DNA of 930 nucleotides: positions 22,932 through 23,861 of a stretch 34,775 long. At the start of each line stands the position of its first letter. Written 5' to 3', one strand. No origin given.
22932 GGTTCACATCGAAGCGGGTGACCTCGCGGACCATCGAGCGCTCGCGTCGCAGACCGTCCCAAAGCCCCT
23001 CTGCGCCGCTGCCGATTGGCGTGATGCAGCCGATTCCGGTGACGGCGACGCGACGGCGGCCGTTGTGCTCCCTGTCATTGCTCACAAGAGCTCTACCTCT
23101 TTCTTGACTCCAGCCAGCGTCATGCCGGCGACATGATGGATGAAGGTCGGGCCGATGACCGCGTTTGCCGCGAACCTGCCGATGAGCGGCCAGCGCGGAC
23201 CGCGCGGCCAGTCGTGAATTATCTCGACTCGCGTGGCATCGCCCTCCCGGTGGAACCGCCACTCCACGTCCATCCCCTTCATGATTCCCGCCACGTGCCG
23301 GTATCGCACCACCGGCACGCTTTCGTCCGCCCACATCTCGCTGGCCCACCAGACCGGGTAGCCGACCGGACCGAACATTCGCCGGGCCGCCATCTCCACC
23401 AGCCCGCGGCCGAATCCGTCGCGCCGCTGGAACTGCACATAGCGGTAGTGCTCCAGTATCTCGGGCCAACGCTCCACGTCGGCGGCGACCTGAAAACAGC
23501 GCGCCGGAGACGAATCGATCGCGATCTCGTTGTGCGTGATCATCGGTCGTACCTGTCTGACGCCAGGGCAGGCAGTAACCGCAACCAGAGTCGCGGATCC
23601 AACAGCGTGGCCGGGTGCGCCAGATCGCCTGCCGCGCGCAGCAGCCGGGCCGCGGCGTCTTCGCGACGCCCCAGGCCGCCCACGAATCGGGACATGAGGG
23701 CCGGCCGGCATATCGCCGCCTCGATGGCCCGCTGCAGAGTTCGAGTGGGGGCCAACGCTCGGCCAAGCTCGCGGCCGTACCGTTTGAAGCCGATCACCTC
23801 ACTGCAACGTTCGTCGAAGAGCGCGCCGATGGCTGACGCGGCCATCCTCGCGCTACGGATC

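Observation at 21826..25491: Translationally coupled methyltransferase / FAD-enzyme / SRPBCC / stand-alone ketosynthase cluster: possible uncharacterised phenolic-lipid or quinone-like pathway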

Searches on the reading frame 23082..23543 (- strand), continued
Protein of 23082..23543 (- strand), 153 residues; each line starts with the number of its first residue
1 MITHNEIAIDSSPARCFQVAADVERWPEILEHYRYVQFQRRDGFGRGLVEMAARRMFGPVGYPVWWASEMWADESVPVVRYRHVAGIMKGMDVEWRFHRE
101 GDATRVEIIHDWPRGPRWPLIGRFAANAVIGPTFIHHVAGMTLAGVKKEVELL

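Call 44: search_protein_families(library=ncbifam, proteins=[L016:3387-4055:-], max_evalue=1e-10)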
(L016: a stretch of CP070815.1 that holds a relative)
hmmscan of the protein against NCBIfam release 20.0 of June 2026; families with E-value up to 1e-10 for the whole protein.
L016:3387-4055:- (222 aa): 1 family
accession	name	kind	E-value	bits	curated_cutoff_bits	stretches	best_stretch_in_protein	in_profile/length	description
NF040696.1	isopcys_mtase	equivalog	5.6e-23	81.8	160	1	35-214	8-189/190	protein-S-isoprenylcysteine O-methyltransferase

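Call 48: search_protein_representatives(alignment_id=A1)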
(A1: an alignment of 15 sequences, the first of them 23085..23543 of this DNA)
Query: 15 sequences, 157 profile positions. Proteins with E-value up to 0.001 (for the whole library): 679; up to 1e-10: 349; up to 1e-30: 42. The best 150 are listed.
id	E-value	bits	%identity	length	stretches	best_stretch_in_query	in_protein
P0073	1.4e-72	258.9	-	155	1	1-156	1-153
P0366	7.1e-64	230.6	-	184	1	1-156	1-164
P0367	8.9e-52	191.3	-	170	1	1-156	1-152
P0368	8.7e-51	188.1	-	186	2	1-103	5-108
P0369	1.4e-50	187.4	-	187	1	2-156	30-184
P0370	6.7e-50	185.2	-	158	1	1-118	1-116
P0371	1.1e-49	184.6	-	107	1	51-155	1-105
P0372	2.6e-48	180.1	-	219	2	2-107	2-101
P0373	3.8e-46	173.1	-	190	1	1-156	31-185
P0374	1.9e-44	167.5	-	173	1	1-139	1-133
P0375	5.5e-43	162.8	-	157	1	1-154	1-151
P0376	4.8e-42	159.7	-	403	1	1-156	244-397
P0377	9.2e-42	158.8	-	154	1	1-153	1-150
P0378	2.7e-41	157.3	-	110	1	1-111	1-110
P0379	2.0e-39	151.2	-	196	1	1-156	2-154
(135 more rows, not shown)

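Call 50: search_solved_structures(query=A1, max_evalue=0.01, show_alignments=4)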
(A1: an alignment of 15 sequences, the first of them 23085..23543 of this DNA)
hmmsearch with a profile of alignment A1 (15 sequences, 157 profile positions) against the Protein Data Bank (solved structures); distinct sequences matched with E-value up to 0.01: 8.
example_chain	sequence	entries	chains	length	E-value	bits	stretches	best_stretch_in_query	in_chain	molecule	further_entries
3tl1_A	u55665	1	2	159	1.5e-07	34.6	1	2-121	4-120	Polyketide cyclase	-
3tvr_A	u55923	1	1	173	1.7e-07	34.4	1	2-121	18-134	Polyketide cyclase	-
2kf2_A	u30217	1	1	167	2.4e-07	34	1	2-121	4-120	Putative polyketide cyclase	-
2res_A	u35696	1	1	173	1.3e-06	31.6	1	3-122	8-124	Multifunctional cyclase-dehydratase-3-O-methyl transferase tcmN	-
2rez_A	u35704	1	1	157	1.5e-06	31.4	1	3-122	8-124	Multifunctional cyclase-dehydratase-3-O-methyl transferase tcmN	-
3tvq_A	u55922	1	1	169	1.8e-06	31.1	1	3-122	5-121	Multifunctional cyclase-dehydratase-3-O-methyl transferase tcmN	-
2rer_A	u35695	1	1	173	1.8e-06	31.1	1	3-122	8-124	Multifunctional cyclase-dehydratase-3-O-methyl transferase tcmN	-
4xrw_A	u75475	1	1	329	2.3e-05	27.5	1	5-114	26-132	BexL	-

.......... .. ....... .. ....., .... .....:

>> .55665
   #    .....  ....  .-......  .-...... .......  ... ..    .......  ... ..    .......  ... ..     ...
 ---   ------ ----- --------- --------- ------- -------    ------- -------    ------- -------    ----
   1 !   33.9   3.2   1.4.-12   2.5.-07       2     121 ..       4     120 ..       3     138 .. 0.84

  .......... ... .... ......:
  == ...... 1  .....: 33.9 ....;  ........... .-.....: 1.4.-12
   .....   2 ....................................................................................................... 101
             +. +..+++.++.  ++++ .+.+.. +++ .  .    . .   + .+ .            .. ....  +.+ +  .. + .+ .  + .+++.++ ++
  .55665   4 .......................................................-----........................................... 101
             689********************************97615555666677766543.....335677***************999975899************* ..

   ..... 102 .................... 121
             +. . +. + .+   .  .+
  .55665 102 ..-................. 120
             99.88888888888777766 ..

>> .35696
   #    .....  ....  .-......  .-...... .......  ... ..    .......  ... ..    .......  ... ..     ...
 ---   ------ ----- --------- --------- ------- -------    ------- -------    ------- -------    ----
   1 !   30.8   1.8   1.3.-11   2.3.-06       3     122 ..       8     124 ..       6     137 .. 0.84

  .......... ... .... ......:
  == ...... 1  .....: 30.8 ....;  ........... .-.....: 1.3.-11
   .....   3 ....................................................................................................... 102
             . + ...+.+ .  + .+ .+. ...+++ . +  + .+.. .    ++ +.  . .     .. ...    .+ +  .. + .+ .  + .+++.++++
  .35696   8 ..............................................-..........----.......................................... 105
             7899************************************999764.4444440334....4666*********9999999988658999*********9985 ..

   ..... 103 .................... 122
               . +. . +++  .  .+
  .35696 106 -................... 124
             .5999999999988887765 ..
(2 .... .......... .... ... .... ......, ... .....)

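Call 77: find_related_loci(query=A3, collection=metagenome_contigs, flank=5000)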
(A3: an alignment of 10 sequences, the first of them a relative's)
Query A3 (199 aa) in metagenome_contigs; peptide patterns used: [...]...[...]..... (x = any residue, [..] = any of these).
600 stretches matched a pattern (row limit reached: there are more); 586 encode a relative of the query (tblastn E <= 1e-3); the best 80 are kept; 80 distinct loci.
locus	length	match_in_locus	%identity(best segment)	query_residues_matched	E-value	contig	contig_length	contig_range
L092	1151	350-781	69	1-144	1e-62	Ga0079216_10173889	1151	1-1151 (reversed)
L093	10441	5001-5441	65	1-147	6e-59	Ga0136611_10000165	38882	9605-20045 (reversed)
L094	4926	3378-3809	69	1-144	2e-56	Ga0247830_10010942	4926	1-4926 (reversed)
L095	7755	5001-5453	52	1-149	2e-47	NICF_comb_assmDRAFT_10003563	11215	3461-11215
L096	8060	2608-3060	52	1-149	2e-47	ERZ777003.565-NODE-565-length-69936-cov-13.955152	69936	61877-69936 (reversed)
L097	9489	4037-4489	52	1-149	2e-47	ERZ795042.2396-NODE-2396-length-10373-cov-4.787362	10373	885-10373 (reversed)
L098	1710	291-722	58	1-144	4e-48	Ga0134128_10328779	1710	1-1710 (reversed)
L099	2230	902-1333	57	1-144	1e-46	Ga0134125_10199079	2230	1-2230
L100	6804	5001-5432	56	1-144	7e-46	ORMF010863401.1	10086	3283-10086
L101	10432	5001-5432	56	1-144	7e-46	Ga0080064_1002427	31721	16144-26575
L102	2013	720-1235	46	1-149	1e-45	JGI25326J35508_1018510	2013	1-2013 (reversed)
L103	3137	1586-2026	57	1-147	2e-45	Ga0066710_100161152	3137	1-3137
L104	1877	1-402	59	11-144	7e-45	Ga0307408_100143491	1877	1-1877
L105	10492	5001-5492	50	3-162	1e-43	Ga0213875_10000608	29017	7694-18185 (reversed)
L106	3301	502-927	56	3-144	2e-43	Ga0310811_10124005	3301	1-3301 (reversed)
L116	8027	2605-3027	51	4-144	3e-41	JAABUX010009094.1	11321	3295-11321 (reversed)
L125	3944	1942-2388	52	1-144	7e-40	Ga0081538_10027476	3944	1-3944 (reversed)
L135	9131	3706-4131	51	3-144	2e-39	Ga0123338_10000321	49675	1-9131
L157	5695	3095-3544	51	1-145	2e-38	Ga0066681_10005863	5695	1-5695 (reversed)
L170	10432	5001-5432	53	1-144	7e-38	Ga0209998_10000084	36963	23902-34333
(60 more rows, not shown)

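Call 82: search_protein_families(library=pfam, proteins=[L073:948-1388:+, L125:696-1163:+, L157:1849-2343:+, L105:2888-3130:+, L135:5176-6042:+, L116:5080-7662:+, L157:4950-5639:+, L170:6692-7939:+, L170:7940-8950:+, L157:1-606:+], max_evalue=0.0001)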
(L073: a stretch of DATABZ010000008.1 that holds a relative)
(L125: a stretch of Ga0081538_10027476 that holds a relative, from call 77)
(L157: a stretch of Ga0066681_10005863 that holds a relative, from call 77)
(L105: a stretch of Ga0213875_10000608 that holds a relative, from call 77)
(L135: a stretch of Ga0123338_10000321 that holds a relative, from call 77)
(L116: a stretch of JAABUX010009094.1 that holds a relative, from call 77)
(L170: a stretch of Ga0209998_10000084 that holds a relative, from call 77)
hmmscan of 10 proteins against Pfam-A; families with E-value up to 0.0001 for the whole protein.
L073:948-1388:+ (146 aa): 1 family
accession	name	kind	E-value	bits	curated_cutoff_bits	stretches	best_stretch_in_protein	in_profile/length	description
PF01613.24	Flavin_Reduct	-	1.8e-42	145.5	27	1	1-145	1-152/153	Flavin reductase like domain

L125:696-1163:+ (155 aa): 1 family
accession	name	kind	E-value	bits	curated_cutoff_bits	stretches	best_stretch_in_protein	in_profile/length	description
PF01613.24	Flavin_Reduct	-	3.8e-42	144.4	27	1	10-154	1-152/153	Flavin reductase like domain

L157:1849-2343:+ (164 aa): 1 family
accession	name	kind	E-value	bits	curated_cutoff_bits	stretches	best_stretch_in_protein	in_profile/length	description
PF01613.24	Flavin_Reduct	-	1.3e-45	155.7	27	1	15-161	1-152/153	Flavin reductase like domain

L105:2888-3130:+ (80 aa): 13 families
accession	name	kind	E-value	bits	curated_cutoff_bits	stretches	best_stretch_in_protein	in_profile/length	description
PF00037.32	Fer4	-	2.4e-13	49.7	21.1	1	36-57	2-23/24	4Fe-4S binding domain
PF12797.12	Fer4_2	-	2.1e-09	37.1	24.5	1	36-54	4-22/22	4Fe-4S binding domain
PF12838.12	Fer4_7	-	3.1e-09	37.6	27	1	9-56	2-52/52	4Fe-4S dicluster domain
PF13237.11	Fer4_10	-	4.5e-09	36.5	25.5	1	3-53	3-53/53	4Fe-4S dicluster domain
PF13484.11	Fer4_16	-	8.7e-09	36.5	30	1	42-60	2-20/66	4Fe-4S double cluster binding domain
PF14697.11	Fer4_21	-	1.2e-08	35.4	35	1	36-61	2-30/59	4Fe-4S dicluster domain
PF12837.12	Fer4_6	-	2.1e-08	34.1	25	1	37-57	4-24/24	4Fe-4S binding domain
PF12800.12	Fer4_4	-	8.5e-08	32.3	24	1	39-54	1-16/17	4Fe-4S binding domain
PF13187.11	Fer4_9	-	7.1e-07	29.6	27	1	15-57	6-52/52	4Fe-4S dicluster domain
PF25160.1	LdpA_Fe-S-bd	-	2e-06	27.9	27.6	1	14-60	6-46/49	LdpA Fe-S cluster-binding domain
PF13247.11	Fer4_11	-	8.2e-06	26.4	26.2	1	3-62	4-64/100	4Fe-4S dicluster domain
PF13183.11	Fer4_8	-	2.2e-05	25.3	27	0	41-59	4-22/68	4Fe-4S dicluster domain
PF12798.12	Fer4_3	-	6.5e-05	23.9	27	0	42-56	1-15/15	4Fe-4S binding domain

L135:5176-6042:+ (288 aa): 3 families
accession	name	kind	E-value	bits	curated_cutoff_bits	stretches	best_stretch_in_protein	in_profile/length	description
PF00005.33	ABC_tran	-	2.9e-33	115.8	25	1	89-237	1-136/137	ABC transporter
PF13304.12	AAA_21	-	4.5e-06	27.4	27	0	216-270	243-301/304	AAA domain, putative AbiEii toxin, Type IV TA system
PF02463.25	SMC_N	-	4.9e-06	26.6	40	0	193-281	126-211/220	RecF/RecN/SMC N terminal domain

L116:5080-7662:+ (860 aa): 1 family
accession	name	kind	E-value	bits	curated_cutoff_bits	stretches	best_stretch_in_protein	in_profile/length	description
PF02687.27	FtsX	-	4.4e-37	127.2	25.5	2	270-394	2-119/120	FtsX-like permease C-terminal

L157:4950-5639:+ (229 aa): 1 family
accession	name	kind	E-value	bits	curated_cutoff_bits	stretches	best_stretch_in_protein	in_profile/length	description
PF00230.25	MIP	-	4.7e-48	164.3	25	1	4-214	6-220/222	Major intrinsic protein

L170:6692-7939:+ (415 aa): 9 families
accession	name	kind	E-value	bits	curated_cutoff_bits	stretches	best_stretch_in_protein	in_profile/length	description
PF13738.12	Pyr_redox_3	-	2.6e-19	70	30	1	11-198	1-194/305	Pyridine nucleotide-disulphide oxidoreductase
PF07992.20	Pyr_redox_2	-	1e-12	48.6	26.1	1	9-196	2-170/291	Pyridine nucleotide-disulphide oxidoreductase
PF13450.12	NAD_binding_8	-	2e-09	38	21.9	1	12-49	1-38/68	NAD(P)-binding Rossmann-like domain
PF00743.25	FMO-like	-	7.8e-09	34.9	22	1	11-210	5-225/532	Flavin-binding monooxygenase-like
PF13434.12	Lys_Orn_oxgnase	-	2.8e-08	33.7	21.3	1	90-197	104-217/339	L-lysine 6-monooxygenase/L-ornithine 5-monooxygenase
PF03486.20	HI0933_like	-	1.2e-06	28.6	50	0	9-43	2-36/244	HI0933-like protein Rossmann domain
PF01494.25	FAD_binding_3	-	2.9e-06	27.2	22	0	8-41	2-35/349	FAD binding domain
PF00070.33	Pyr_redox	-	3.7e-06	27.8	22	0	9-43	1-35/82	Pyridine nucleotide-disulphide oxidoreductase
PF01266.30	DAO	-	1.5e-05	25.2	27.9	0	10-45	2-37/353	FAD dependent oxidoreductase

L170:7940-8950:+ (336 aa): 2 families
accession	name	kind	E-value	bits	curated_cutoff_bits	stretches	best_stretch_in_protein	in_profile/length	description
PF13478.12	XdhC_C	-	3.6e-33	115.2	29.7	1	175-313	1-125/125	XdhC Rossmann domain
PF02625.21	XdhC_CoxI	-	1.8e-24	85.8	24.3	1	15-81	2-68/68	XdhC and CoxI family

L157:1-606:+ (201 aa): 1 family
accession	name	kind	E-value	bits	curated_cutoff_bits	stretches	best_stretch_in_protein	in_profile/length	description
PF01940.21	DUF92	-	8.2e-48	163.4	27.5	1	1-195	44-251/251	Integral membrane protein DUF92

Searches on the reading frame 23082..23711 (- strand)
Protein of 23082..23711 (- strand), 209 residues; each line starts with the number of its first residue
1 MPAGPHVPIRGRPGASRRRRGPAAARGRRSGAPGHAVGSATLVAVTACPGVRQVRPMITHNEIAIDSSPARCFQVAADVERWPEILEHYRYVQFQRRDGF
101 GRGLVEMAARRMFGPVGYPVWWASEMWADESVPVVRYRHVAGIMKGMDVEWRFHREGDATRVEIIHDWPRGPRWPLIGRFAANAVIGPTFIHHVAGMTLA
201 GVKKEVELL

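Call 4: search_protein_families(library=pfam, proteins=[window:23082-23711:-], max_evalue=0.01)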
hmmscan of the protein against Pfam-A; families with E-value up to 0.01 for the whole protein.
window:23082-23711:- (209 aa): 2 families
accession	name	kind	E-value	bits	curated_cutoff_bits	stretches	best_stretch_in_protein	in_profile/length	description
PF03364.25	Polyketide_cyc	-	1e-05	26.2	23.4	1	67-179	3-108/126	Polyketide cyclase / dehydrase and lipid transport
PF10604.15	Polyketide_cyc2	-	0.0023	18.7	27.4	1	62-169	7-109/142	Polyketide cyclase / dehydrase and lipid transport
